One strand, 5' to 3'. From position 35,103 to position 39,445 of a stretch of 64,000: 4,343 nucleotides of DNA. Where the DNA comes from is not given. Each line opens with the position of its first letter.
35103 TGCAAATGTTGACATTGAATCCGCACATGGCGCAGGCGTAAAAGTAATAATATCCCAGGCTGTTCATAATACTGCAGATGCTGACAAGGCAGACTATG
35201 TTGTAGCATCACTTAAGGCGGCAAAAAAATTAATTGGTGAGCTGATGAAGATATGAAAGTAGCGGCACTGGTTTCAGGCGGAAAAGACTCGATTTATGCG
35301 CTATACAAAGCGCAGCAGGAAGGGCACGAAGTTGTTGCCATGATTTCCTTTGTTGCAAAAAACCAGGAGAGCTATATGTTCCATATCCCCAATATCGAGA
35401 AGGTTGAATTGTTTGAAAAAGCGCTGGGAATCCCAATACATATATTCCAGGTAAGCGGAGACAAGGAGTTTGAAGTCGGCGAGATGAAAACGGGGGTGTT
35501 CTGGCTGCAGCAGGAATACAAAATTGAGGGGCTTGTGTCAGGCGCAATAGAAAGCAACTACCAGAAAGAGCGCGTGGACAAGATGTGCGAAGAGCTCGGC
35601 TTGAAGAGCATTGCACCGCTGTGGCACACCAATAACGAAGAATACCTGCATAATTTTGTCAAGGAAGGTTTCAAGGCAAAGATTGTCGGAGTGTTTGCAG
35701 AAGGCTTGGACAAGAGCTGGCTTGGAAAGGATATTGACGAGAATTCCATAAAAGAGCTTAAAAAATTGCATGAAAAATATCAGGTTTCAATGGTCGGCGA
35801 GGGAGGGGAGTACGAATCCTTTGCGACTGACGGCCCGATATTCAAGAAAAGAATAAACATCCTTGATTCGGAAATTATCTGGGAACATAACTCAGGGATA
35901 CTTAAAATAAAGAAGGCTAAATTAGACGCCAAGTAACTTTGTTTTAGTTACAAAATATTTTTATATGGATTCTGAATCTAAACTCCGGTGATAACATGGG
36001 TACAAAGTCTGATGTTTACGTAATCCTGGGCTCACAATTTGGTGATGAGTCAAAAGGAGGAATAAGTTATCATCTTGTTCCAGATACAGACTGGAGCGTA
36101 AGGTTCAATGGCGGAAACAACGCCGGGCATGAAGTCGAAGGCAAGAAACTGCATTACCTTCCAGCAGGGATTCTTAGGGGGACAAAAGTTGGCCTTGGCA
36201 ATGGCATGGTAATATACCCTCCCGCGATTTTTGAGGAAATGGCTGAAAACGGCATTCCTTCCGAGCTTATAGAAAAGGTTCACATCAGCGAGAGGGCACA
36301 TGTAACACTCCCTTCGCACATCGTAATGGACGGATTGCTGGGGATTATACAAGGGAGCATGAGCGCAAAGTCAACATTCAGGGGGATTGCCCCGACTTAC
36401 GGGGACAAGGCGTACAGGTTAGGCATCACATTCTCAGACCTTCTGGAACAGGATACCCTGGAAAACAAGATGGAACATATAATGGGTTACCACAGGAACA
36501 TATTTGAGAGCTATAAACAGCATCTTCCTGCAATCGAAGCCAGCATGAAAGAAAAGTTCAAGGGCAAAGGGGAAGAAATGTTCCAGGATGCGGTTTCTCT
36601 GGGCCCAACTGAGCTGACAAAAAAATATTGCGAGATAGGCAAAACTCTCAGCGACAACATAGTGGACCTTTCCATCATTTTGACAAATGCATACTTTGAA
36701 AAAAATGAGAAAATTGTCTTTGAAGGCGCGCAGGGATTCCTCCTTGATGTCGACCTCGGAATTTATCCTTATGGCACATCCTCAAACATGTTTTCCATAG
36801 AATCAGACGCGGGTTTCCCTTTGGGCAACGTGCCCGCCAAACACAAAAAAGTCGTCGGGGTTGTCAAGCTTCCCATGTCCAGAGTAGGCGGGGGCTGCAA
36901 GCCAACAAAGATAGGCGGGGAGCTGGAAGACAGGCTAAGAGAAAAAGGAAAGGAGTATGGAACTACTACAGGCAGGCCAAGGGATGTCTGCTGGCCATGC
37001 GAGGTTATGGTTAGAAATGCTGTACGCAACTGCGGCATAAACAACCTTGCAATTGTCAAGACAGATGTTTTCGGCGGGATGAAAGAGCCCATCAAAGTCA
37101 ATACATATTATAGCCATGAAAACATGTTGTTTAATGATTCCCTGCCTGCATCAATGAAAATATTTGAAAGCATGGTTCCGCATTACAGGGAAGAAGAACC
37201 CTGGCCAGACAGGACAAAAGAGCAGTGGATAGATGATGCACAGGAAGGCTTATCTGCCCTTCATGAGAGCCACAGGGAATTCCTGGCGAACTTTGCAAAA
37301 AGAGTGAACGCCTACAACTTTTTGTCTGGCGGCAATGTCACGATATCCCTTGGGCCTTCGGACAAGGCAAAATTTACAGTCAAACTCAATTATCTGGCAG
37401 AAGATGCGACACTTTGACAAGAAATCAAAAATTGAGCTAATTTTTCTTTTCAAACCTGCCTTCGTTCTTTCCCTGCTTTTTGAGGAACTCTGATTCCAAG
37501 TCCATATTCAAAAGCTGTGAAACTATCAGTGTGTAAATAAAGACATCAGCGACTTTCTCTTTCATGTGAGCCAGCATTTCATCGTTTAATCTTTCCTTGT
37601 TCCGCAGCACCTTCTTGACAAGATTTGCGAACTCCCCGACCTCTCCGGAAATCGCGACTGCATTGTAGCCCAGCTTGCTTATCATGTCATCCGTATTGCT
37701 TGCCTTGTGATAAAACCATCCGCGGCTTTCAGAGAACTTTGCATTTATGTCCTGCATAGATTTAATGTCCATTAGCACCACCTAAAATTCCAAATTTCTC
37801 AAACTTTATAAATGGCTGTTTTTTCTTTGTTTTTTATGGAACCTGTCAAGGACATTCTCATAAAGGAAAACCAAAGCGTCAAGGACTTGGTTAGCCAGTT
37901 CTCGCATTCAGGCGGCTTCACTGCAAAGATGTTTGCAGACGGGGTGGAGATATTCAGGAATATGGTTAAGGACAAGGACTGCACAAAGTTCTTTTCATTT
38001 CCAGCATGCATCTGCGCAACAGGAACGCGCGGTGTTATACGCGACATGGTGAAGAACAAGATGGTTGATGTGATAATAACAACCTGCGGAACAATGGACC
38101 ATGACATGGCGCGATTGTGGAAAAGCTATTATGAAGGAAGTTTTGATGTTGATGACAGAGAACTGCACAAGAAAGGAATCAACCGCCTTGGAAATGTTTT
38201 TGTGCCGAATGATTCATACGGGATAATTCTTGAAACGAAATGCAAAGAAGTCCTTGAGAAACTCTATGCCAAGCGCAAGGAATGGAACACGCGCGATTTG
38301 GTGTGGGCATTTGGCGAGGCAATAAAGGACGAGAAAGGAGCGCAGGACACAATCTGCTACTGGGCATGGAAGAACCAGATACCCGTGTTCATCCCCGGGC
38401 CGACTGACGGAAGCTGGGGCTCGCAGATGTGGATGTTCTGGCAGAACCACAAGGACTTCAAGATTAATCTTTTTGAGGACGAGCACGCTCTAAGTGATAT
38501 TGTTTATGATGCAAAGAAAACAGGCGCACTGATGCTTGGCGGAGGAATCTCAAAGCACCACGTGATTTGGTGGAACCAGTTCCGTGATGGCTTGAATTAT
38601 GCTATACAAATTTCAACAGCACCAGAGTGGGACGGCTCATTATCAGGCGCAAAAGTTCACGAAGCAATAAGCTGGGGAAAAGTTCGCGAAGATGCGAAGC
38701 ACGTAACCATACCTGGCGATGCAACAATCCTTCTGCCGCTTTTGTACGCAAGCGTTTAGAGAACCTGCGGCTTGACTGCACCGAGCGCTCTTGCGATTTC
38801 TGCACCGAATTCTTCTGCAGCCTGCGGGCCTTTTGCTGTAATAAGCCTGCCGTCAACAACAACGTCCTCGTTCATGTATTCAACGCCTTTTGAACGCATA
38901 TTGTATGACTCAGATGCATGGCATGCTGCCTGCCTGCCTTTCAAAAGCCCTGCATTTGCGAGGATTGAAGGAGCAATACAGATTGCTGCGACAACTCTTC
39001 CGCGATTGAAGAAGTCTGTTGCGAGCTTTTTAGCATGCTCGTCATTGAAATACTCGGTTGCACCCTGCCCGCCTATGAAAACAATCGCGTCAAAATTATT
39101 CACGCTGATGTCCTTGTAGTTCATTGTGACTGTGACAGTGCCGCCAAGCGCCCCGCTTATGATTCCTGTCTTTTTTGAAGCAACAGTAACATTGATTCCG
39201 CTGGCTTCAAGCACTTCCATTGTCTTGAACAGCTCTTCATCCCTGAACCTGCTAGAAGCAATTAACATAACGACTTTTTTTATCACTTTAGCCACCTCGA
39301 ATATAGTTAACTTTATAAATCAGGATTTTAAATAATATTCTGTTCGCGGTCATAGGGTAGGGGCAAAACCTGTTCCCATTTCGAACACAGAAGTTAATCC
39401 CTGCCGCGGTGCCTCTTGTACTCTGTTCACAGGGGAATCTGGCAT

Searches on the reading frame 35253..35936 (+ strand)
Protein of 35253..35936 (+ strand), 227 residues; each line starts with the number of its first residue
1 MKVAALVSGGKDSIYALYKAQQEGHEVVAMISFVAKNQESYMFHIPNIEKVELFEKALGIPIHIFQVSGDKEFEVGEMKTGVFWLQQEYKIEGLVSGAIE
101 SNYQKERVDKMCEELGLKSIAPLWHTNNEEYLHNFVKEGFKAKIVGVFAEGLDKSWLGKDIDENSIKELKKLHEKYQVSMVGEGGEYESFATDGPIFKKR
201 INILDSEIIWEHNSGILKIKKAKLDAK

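Call 83: search_protein_families(library=pfam, max_evalue=0.0001, proteins=[window:35253-35936:+])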
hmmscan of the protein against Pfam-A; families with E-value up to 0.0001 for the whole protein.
window:35253-35936:+ (227 aa): 1 family
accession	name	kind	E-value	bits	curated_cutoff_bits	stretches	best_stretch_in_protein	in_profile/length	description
PF01902.24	Diphthami_syn_2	-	4.9e-77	258.8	23.2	1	1-223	1-218/219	Diphthamide synthase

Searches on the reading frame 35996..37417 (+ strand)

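Call 83: search_protein_families(library=pfam, max_evalue=0.0001, proteins=[window:35996-37417:+])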
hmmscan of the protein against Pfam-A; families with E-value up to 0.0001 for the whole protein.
window:35996-37417:+ (473 aa): 1 family
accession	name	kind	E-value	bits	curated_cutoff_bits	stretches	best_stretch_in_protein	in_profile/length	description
PF00709.27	Adenylsucc_synt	-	6.8e-90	302.2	27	1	9-409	1-377/416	Adenylosuccinate synthetase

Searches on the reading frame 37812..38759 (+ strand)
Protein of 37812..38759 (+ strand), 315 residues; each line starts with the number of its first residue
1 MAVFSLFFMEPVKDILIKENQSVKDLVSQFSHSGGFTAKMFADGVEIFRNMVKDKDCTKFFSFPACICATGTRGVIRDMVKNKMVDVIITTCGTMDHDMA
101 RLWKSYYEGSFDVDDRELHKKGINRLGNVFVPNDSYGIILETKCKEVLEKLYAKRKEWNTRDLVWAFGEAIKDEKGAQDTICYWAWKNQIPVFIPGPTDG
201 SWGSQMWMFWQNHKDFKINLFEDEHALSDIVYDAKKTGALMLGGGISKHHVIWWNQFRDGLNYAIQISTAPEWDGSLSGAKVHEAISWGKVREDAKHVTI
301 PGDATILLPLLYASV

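Call 83: search_protein_families(library=pfam, max_evalue=0.0001, proteins=[window:37812-38759:+])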
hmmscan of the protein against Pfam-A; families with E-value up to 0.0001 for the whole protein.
window:37812-38759:+ (315 aa): 1 family
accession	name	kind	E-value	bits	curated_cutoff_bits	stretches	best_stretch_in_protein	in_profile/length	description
PF01916.23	DS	-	9.7e-110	366.8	27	1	25-314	1-287/288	Deoxyhypusine synthase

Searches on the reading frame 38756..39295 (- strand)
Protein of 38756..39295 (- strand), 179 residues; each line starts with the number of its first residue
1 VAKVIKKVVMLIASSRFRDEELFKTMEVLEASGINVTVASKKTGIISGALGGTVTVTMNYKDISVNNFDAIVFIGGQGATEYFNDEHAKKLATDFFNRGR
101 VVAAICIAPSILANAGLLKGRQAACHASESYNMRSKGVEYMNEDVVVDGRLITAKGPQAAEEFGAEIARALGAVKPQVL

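Call 83: search_protein_families(library=pfam, max_evalue=0.0001, proteins=[window:38756-39295:-])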
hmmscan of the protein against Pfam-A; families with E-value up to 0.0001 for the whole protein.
window:38756-39295:- (179 aa): 1 family
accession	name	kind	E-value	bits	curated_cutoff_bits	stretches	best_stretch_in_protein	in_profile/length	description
PF01965.30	DJ-1_PfpI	-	4.3e-42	144.2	26.6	1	6-169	1-164/165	DJ-1/PfpI family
